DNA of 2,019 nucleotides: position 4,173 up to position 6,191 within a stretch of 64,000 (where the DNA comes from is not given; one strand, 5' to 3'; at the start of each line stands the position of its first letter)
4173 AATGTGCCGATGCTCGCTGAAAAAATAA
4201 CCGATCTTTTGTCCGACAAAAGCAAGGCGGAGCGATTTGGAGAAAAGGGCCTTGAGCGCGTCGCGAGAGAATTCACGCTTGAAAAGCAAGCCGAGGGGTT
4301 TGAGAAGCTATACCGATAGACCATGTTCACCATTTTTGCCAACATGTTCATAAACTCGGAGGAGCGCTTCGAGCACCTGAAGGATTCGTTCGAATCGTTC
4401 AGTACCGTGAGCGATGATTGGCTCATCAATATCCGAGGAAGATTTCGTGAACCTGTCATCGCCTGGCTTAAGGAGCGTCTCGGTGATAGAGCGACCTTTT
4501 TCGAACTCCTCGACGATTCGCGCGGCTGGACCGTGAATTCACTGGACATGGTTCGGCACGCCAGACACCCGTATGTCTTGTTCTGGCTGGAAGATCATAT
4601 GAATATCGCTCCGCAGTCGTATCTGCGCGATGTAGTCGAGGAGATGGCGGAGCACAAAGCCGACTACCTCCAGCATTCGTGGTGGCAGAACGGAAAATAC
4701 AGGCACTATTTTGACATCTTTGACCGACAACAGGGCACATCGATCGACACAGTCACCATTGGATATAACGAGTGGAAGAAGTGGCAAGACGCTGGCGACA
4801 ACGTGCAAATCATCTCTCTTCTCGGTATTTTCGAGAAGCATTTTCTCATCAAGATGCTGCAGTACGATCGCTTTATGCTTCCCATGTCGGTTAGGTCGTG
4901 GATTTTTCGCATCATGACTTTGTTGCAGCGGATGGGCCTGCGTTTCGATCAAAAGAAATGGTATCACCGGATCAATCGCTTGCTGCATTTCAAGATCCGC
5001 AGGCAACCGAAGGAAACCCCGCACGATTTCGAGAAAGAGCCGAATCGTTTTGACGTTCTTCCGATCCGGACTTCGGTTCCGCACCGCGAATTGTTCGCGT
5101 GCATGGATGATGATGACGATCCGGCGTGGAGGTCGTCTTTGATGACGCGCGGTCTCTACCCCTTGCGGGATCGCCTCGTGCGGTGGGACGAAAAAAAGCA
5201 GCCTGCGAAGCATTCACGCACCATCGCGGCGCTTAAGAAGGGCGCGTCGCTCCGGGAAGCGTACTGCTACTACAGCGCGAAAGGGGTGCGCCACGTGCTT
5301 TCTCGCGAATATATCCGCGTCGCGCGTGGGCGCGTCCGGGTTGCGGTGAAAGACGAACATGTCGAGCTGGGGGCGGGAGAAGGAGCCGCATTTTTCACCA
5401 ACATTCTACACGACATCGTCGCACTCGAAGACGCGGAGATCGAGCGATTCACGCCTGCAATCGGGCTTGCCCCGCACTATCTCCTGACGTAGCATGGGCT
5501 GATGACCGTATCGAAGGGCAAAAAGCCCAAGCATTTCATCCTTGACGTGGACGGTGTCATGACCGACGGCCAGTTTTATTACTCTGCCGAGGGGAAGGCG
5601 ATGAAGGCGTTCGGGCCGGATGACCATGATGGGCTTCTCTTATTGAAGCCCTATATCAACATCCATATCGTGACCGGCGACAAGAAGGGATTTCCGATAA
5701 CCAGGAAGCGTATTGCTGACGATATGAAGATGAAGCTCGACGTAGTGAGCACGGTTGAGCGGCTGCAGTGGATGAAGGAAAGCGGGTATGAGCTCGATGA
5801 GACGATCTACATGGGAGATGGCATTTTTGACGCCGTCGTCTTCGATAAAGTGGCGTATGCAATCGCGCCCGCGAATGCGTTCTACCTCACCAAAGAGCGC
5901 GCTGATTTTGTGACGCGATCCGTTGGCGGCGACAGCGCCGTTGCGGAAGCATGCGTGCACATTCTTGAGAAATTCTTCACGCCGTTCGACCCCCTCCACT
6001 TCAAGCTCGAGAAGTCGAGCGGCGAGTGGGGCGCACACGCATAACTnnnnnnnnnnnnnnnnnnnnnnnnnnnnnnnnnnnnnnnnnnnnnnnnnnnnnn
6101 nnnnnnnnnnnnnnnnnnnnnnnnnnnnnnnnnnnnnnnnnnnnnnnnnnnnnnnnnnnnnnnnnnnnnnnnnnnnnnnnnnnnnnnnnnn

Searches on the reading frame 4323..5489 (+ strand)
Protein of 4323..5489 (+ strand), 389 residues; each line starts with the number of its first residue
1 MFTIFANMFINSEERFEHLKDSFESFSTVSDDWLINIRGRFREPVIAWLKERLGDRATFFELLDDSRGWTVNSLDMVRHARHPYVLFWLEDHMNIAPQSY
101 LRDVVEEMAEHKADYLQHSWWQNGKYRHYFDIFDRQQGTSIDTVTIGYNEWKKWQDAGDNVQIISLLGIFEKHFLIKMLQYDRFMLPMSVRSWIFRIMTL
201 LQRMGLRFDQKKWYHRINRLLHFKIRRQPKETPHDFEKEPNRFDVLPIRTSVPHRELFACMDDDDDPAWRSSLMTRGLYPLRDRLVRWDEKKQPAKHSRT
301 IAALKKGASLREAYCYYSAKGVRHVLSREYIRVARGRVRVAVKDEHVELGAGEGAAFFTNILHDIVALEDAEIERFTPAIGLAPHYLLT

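Call 4: search_protein_families(library=pfam, proteins=[window:4323-5489:+], max_evalue=0.01)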
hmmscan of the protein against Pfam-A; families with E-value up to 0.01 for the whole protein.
window:4323-5489:+ (389 aa): 1 family
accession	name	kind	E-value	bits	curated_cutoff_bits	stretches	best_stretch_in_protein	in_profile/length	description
PF07883.17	Cupin_2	-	0.00019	21.5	27.2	1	324-371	16-62/70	Cupin domain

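Call 5: search_protein_families(library=ncbifam, proteins=[window:4323-5489:+], max_evalue=0.01)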
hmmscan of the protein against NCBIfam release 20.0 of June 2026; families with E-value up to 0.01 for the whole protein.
window:4323-5489:+ (389 aa): 0 families

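Call 50: search_protein_families(library=phrogs, proteins=[window:4323-5489:+], max_evalue=0.001)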
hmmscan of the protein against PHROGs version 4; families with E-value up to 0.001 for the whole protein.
window:4323-5489:+ (389 aa): 0 families

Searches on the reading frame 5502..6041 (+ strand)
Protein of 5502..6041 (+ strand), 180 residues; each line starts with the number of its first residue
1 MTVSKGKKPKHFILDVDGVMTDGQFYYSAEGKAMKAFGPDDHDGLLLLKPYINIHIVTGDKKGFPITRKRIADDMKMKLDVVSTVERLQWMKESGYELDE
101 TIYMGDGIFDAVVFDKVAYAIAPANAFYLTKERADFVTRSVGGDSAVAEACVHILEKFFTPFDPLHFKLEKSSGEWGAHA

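Call 4: search_protein_families(library=pfam, proteins=[window:5502-6041:+], max_evalue=0.01)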
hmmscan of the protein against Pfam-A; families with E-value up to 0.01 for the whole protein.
window:5502-6041:+ (180 aa): 1 family
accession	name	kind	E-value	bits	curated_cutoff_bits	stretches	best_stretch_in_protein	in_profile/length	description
PF08282.18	Hydrolase_3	-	3.4e-05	24.1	20.9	1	89-149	194-253/255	haloacid dehalogenase-like hydrolase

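Call 5: search_protein_families(library=ncbifam, proteins=[window:5502-6041:+], max_evalue=0.01)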
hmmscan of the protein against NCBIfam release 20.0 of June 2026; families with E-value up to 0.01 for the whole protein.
window:5502-6041:+ (180 aa): 11 families
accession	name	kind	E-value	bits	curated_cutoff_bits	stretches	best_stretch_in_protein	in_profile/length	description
TIGR01670.1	KdsC-phosphatas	subfamily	2.1e-20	73.2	106.95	1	12-155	4-149/154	3-deoxy-D-manno-octulosonate 8-phosphate phosphatase, YrbI family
NF007019.0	PRK09484.1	equivalog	5.5e-20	71.8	208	1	4-155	20-173/187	3-deoxy-manno-octulosonate-8-phosphatase KdsC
NF058599.1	KDN-9-PPhBT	equivalog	3.2e-19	69.7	180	1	9-156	2-151/152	3-deoxy-D-glycero-D-galacto-nonulopyranosonate 9-phosphatase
TIGR02726.1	phenyl_P_delta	equivalog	5.7e-15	55.9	281.95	1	6-156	4-156/169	phenylphosphate carboxylase subunit delta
NF002245.0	PRK01158.1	equivalog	4.8e-09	35.9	198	1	92-157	167-231/233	phosphoglycolate phosphatase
TIGR01487.1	Pglycolate_arch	equivalog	1.5e-06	28.2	122.75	1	92-144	157-209/215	phosphoglycolate phosphatase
TIGR01482.1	SPP-subfamily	subfamily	2.1e-05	24.2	107.15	1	94-157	161-223/225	sucrose-phosphate phosphatase subfamily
TIGR00099.1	Cof-subfamily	subfamily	0.00011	21.9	137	1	90-144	196-250/256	Cof-type HAD-IIB family hydrolase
TIGR01662.1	HAD-SF-IIIA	subfamily_domain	0.00023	21.3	44.6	1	10-110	1-124/141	HAD-IIIA family hydrolase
NF007821.0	PRK10530.1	equivalog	0.00096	18.5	274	1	87-145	203-262/272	pyridoxal phosphatase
TIGR01511.1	ATPase-IB1_Cu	subfamily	0.0067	15.3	397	0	49-138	383-468/542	copper-translocating P-type ATPase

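Call 50: search_protein_families(library=phrogs, proteins=[window:5502-6041:+], max_evalue=0.001)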
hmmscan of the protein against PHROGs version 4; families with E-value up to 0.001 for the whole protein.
window:5502-6041:+ (180 aa): 1 family
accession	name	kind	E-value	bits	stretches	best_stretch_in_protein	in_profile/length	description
phrog_4901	-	other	4.7e-05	24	1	85-156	198-266/273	hydrolase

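Call 65: search_solved_structures(query=window:5502-6041:+, max_evalue=0.001, show_alignments=0)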
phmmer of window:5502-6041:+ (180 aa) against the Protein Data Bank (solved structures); distinct sequences matched with E-value up to 0.001: 18.
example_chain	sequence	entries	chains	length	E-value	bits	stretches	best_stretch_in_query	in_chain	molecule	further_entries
1j8d_A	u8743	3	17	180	5.5e-17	65.6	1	9-156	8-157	deoxy-D-mannose-octulosonate 8-phosphate phosphatase | 3-deoxy-D-manno-octulosonate 8-phosphate phosphatase KdsC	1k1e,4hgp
4um5_A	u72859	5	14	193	5.6e-16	62.3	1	5-156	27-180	3-DEOXY-D-MANNO-OCTULOSONATE 8-PHOSPHATE PHOSPHATASE KDSC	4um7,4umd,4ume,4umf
3mn1_A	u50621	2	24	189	5.7e-16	62.3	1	4-155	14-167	probable yrbi family phosphatase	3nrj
4nav_D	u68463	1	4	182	6.1e-16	62.2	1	12-155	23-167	HYPOTHETICAL PROTEIN XCC279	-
2p9j_A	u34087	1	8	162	8.1e-16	61.8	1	6-154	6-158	Hypothetical protein AQ2171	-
3i6b_A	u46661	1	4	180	6.9e-15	58.7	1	4-154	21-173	3-deoxy-D-manno-octulosonate 8-phosphate phosphatase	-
2r8e_A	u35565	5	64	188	7.6e-15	58.6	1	4-154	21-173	3-deoxy-D-manno-octulosonate 8-phosphate phosphatase | YrbI from Escherichia coli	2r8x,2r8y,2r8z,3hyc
3n07_A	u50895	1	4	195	1.5e-13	54.4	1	7-156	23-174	3-deoxy-D-manno-octulosonate 8-phosphate phosphatase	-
7t35_A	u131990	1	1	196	3.6e-13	53.1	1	4-154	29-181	3-deoxy-D-manno-octulosonate 8-phosphate phosphatase KdsC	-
3n1u_A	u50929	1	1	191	4.1e-13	53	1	3-155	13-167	Hydrolase, HAD superfamily, subfamily III A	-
3ij5_A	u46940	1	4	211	3e-12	50.1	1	10-155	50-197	3-deoxy-D-manno-octulosonate 8-phosphate phosphatase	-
3e81_A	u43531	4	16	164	5.5e-12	49.3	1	9-150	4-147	Acylneuraminate cytidylyltransferase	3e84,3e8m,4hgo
4hgq_A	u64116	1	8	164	1.9e-11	47.5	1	9-150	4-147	Acylneuraminate cytidylyltransferase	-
4hgr_A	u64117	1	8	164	2.9e-11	47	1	9-150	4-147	Acylneuraminate cytidylyltransferase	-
3ewi_A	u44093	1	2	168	3.2e-10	43.5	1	5-155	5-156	N-acylneuraminate cytidylyltransferase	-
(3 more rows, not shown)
